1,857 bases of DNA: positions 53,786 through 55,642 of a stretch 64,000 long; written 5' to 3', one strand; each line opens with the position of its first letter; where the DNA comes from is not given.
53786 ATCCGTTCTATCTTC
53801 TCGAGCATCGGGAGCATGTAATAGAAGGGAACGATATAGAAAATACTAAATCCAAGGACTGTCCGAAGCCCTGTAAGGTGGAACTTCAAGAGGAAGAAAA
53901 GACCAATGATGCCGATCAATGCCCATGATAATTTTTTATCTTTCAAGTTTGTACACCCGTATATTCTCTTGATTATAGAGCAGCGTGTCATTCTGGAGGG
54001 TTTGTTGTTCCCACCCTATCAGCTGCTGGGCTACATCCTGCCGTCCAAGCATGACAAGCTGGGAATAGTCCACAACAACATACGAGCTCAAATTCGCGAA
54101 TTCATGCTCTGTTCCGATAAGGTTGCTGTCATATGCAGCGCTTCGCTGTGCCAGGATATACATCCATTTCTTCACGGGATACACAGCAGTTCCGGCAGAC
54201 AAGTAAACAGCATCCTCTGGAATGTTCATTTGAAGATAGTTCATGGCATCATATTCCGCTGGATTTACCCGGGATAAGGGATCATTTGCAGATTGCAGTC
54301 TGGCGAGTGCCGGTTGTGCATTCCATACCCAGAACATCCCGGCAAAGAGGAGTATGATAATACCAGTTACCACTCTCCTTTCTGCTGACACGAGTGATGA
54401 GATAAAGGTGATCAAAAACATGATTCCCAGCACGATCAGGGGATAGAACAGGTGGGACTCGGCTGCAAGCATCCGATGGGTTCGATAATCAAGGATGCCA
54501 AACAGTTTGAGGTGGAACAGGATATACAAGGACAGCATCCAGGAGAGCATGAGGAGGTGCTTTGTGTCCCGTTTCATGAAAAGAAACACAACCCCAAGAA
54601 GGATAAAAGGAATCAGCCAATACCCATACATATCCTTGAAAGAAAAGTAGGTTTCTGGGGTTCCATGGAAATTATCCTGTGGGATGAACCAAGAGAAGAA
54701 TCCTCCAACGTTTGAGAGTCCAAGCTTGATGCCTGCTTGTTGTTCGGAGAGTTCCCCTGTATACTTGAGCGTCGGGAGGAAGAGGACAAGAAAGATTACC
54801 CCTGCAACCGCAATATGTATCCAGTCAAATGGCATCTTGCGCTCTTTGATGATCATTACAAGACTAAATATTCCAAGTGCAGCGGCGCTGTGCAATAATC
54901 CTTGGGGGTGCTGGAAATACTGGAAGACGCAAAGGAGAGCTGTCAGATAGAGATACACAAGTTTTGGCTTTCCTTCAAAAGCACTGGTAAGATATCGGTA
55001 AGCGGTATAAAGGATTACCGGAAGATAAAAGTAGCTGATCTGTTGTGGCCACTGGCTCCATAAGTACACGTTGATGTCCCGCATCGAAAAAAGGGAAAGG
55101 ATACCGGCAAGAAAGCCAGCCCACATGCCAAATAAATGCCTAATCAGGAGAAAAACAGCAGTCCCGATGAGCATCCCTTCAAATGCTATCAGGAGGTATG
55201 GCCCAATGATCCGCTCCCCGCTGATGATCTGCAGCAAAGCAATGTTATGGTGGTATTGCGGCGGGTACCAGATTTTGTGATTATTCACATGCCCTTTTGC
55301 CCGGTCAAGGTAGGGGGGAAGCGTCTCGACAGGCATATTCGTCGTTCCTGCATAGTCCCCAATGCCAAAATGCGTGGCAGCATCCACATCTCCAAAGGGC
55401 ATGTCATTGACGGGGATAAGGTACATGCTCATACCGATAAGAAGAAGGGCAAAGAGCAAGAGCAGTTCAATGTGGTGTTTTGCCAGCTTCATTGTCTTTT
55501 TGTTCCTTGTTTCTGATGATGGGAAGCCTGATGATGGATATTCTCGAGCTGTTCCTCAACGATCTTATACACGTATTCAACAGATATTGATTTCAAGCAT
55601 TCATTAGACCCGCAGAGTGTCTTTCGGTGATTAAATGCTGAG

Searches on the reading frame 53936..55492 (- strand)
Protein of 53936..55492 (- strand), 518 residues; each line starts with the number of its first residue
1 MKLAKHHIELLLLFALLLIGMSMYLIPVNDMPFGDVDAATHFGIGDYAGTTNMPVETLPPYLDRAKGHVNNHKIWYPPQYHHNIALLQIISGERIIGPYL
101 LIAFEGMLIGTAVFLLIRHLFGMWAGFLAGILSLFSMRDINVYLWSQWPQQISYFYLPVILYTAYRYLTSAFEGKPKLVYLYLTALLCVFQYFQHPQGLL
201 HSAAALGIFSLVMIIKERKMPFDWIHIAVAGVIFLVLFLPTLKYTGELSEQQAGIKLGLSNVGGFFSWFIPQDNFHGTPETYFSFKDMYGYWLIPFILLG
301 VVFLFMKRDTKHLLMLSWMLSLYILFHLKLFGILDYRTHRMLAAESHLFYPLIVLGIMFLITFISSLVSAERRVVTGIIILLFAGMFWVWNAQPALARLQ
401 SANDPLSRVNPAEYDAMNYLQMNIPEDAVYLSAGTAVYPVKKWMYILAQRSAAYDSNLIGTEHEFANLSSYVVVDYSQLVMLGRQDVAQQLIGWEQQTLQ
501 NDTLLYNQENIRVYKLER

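Call 76: search_protein_families(library=pfam, proteins=[window:53936-55492:-], max_evalue=0.00001)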
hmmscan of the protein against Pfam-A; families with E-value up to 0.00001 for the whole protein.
window:53936-55492:- (518 aa): 1 family
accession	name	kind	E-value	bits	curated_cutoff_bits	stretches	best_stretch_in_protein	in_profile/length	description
PF20176.3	DUF6541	-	1.3e-08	34.1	29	1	68-429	151-539/646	Family of unknown function (DUF6541)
